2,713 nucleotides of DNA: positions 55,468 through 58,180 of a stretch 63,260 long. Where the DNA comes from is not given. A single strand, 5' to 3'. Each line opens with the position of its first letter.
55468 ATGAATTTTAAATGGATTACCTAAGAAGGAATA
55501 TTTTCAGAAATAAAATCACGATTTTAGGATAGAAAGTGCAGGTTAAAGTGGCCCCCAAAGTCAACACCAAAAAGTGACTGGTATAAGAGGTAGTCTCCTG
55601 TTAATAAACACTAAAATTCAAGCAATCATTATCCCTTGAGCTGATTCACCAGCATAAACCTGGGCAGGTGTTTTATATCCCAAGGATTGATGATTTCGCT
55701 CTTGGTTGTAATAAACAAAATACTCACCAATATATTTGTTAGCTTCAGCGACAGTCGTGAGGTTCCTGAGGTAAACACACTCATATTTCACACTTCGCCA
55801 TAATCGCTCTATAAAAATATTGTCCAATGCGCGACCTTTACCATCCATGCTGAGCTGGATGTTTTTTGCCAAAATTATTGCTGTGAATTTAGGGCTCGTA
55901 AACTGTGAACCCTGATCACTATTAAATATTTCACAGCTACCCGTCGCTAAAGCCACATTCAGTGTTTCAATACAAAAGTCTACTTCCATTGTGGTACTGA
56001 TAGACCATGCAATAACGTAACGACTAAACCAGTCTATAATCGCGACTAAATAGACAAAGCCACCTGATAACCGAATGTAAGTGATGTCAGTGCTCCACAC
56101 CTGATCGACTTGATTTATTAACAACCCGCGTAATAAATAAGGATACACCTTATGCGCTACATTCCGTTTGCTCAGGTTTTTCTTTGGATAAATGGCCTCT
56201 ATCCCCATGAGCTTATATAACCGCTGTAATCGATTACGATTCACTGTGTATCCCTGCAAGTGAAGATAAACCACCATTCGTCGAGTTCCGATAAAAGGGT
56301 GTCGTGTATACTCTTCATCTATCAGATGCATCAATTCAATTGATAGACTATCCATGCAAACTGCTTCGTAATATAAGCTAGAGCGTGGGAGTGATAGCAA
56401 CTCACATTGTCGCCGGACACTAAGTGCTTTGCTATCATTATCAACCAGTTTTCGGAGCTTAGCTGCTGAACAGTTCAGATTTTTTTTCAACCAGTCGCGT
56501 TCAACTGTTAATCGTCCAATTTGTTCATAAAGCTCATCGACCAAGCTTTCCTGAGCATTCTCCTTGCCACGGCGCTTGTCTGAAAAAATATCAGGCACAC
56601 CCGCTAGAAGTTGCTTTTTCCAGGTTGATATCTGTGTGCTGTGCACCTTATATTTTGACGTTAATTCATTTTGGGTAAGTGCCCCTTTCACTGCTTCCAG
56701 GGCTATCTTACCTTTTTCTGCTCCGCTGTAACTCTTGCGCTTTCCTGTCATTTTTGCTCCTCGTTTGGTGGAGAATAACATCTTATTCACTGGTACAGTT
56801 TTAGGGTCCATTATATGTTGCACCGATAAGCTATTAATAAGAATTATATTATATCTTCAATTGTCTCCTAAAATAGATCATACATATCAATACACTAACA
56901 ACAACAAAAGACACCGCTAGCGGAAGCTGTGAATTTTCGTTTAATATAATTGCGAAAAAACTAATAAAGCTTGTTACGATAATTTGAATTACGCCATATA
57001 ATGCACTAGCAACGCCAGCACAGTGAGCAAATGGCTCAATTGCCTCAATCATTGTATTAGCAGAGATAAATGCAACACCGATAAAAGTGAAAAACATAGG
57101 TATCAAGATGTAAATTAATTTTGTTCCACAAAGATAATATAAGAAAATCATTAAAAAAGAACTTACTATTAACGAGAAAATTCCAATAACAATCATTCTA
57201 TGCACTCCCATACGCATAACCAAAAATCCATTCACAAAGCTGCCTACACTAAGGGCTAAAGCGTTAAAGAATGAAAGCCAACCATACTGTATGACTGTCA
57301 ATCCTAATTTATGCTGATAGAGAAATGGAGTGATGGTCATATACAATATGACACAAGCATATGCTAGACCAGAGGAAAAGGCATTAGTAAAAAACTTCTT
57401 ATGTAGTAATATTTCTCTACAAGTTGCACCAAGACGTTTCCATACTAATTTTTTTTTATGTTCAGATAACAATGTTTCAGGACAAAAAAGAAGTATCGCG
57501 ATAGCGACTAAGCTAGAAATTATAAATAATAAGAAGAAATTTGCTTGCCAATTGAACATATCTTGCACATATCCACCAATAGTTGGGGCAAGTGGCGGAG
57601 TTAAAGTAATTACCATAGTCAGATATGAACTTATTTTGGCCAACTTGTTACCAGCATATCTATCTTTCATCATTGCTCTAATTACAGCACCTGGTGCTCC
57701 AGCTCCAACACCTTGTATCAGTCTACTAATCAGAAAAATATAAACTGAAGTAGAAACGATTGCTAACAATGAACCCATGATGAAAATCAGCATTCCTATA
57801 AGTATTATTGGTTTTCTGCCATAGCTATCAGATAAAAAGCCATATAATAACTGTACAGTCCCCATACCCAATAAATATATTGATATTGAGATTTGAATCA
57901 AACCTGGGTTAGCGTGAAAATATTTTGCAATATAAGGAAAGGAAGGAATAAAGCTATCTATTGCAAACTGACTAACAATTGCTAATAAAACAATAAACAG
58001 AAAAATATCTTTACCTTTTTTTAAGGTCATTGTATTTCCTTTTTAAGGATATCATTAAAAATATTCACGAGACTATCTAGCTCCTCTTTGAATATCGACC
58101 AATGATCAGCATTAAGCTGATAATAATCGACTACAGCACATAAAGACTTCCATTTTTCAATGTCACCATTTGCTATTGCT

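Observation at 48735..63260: AT-rich NRPS-centred biosynthetic gene cluster with an unusual tailoring/precursor set (main candidate for a new system)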

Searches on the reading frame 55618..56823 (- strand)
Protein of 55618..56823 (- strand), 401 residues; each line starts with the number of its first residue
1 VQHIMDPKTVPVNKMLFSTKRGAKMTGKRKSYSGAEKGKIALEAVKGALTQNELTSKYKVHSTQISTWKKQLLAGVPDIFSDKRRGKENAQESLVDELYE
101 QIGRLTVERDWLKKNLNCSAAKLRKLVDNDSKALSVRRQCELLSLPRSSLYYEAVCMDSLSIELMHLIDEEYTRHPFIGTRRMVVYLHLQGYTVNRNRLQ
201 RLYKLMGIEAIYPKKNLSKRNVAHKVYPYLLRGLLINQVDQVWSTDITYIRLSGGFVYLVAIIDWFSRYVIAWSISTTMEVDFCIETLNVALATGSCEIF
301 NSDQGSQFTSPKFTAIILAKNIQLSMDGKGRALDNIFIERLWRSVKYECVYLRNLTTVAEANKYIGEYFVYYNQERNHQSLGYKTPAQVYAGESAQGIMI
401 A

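Call 4: search_protein_families(library=pfam, proteins=[window:55618-56823:-], max_evalue=0.01)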
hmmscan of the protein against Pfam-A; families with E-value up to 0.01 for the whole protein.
window:55618-56823:- (401 aa): 5 families
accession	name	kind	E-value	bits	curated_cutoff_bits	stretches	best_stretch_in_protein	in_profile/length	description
PF00665.32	rve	-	6.3e-21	75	32.6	1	238-331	3-101/102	Integrase core domain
PF13683.12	rve_3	-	3.5e-16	59.1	26.5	1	321-386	2-67/67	Integrase core domain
PF13276.12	HTH_21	-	5.4e-12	46.2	28.1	1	163-215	5-59/60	HTH-like domain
PF13333.12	rve_2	-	1.7e-07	31.7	22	1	341-388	3-50/56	Integrase core domain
PF13518.12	HTH_28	-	0.0012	19.3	25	1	36-86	1-50/52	Helix-turn-helix domain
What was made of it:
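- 55544..56815 (-): IS3-family insertion sequence, about 1.27 kb. The transposase is a single 401-aa ORF at 55618-56823. Imperfect terminal inverted repeats: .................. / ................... Pfam rve, rve_3, HTH_21 and HTH_28 (call 4).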

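Call 76: find_encoding_contigs(protein=window:55618-56811:-, flank=3000, max_places=10)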
Protein window:55618-56811:- (397 aa): no gene with exactly this product is on record in the collection.

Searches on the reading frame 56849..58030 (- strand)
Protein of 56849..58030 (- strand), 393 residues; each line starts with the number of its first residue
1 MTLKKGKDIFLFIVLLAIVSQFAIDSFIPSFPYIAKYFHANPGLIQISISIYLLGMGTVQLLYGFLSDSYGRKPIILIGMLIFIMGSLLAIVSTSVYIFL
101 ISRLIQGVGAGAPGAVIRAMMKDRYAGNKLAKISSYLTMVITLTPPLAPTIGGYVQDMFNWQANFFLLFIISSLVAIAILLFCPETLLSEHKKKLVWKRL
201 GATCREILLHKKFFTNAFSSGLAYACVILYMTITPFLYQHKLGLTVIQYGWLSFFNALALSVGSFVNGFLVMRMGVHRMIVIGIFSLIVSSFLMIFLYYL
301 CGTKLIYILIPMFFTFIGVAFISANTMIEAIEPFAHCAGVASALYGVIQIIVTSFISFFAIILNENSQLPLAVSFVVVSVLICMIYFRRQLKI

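Call 4: search_protein_families(library=pfam, proteins=[window:56849-58030:-], max_evalue=0.01)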
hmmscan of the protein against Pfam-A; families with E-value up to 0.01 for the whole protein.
window:56849-58030:- (393 aa): 3 families
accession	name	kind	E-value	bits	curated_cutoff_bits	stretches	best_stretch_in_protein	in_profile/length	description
PF07690.21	MFS_1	-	2.8e-43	148.6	33.4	1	14-350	2-340/347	Major Facilitator Superfamily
PF00083.30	Sugar_tr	-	1.3e-13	51.1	22.3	1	45-188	48-199/452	Sugar (and other) transporter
PF06609.19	TRI12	-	1.4e-06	27.5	23.2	1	51-195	86-230/599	Fungal trichothecene efflux pump (TRI12)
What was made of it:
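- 56849..58030 (-): Bcr/CflA-family MFS efflux transporter, translationally coupled to the NRPS (ATGA overlap). Pfam MFS_1 (call 4).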

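Call 6: find_encoding_contigs(protein=window:56849-58030:-, flank=10000, max_places=6)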
Protein window:56849-58030:- (393 aa): 4 contigs read that carry it; 4 places shown.
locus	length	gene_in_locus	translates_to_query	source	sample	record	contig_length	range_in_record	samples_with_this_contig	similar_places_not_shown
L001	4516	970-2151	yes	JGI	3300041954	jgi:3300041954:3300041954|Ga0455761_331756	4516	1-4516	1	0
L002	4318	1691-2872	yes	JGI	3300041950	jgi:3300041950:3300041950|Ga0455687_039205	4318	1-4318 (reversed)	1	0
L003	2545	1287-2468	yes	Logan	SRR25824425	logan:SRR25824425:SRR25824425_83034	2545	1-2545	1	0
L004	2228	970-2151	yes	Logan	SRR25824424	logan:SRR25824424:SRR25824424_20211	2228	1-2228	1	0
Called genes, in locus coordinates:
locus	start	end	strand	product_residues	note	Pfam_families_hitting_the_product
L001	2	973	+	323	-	?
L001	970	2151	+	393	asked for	PF07690:MFS_1, PF06609:TRI12 (weak), PF00083:Sugar_tr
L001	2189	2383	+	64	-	-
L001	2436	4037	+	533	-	PF00561:Abhydrolase_1, PF08386:Abhydrolase_4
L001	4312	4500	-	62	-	-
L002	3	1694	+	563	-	?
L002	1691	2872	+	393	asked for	PF07690:MFS_1, PF06609:TRI12 (weak), PF00083:Sugar_tr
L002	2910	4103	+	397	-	PF13276:HTH_21, PF00665:rve, PF13683:rve_3, PF13333:rve_2 (weak)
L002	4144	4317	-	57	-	?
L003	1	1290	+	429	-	?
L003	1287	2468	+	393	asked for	PF07690:MFS_1, PF06609:TRI12 (weak), PF00083:Sugar_tr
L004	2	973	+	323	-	?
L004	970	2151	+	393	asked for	PF07690:MFS_1, PF06609:TRI12 (weak), PF00083:Sugar_tr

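Call 63: search_protein_families(library=pfam, proteins=[L001:2436-4037:+], max_evalue=1)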
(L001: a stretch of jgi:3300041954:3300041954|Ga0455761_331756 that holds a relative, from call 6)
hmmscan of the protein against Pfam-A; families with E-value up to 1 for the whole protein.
L001:2436-4037:+ (533 aa): 2 families
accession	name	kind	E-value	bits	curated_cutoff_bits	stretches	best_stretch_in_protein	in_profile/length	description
PF08386.16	Abhydrolase_4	-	4.6e-13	49.6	21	1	404-498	9-93/103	TAP-like protein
PF00561.26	Abhydrolase_1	-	4e-10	40.2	25.8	1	104-254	27-132/245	alpha/beta hydrolase fold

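Call 69: search_protein_families(library=ncbifam, proteins=[window:56849-58030:-], max_evalue=0.00001)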
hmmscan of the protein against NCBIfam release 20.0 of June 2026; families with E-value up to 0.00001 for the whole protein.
window:56849-58030:- (393 aa): 49 families (the best 25 are shown)
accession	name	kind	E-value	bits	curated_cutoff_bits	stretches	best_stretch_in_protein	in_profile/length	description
TIGR00710.1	efflux_Bcr_CflA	subfamily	2e-81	274.4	200.9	1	7-386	4-381/385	Bcr/CflA family efflux MFS transporter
NF008314.0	PRK11102.1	equivalog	7.9e-66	222.9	303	1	9-387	11-388/396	Bcr/CflA family multidrug efflux MFS transporter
NF008654.0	PRK11652.1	equivalog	3.9e-62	210.4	479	1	7-386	8-382/397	multidrug efflux MFS transporter EmrD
NF053813.1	MFS_TcaB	equivalog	1e-50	172.7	475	1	9-387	5-384/396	putative multidrug effflux MFS transporter TcaB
NF033134.0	cmlA_floR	equivalog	8.3e-49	167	450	1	13-385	15-383/388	CmlA/FloR family chloramphenicol efflux MFS transporter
NF008270.1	PRK11043.1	equivalog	1.2e-45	156.3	430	1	9-387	6-379/382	purine nucleoside transporter PunC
NF007782.0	PRK10473.1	subfamily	2.2e-43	148.8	417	1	11-386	6-374/394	MdtL family multidrug efflux MFS transporter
NF041041.1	FslD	exception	7.8e-36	124.1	500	1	7-386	9-388/396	rhizoferrin import MFS transporter FslD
NF012203.0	cmlB1_MFS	exception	1.4e-30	106.9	900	1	13-386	19-390/407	chloramphenicol efflux MFS transporter CmlB1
TIGR00880.1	2_A_01_02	superfamily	6.7e-30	104.1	131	1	50-186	1-141/141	multidrug resistance protein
NF000509.1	efflux_CmlA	exception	3.5e-26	92.5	875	1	15-380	21-383/419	CmlA family chloramphenicol efflux MFS transporter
NF000219.1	FloR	exception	6.1e-26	91.6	700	1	11-383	17-385/404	chloramphenicol/florfenicol efflux MFS transporter FloR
TIGR00711.1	efflux_EmrB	subfamily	1.3e-22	80.2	230.2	1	30-190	24-183/485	DHA2 family efflux MFS transporter permease subunit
NF052292.1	efflux_CraA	equivalog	6.7e-22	78.1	725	1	12-363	19-363/409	chloramphenicol efflux MFS transporter CraA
NF011931.1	PRK15402.1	subfamily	3.3e-21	75.6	439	1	11-386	12-389/401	MdfA family multidrug efflux MFS transporter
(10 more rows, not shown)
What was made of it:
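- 56849..58030 (-): NCBIfam TIGR00710, 274 bits against a cut-off of 200.9 (call 69).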
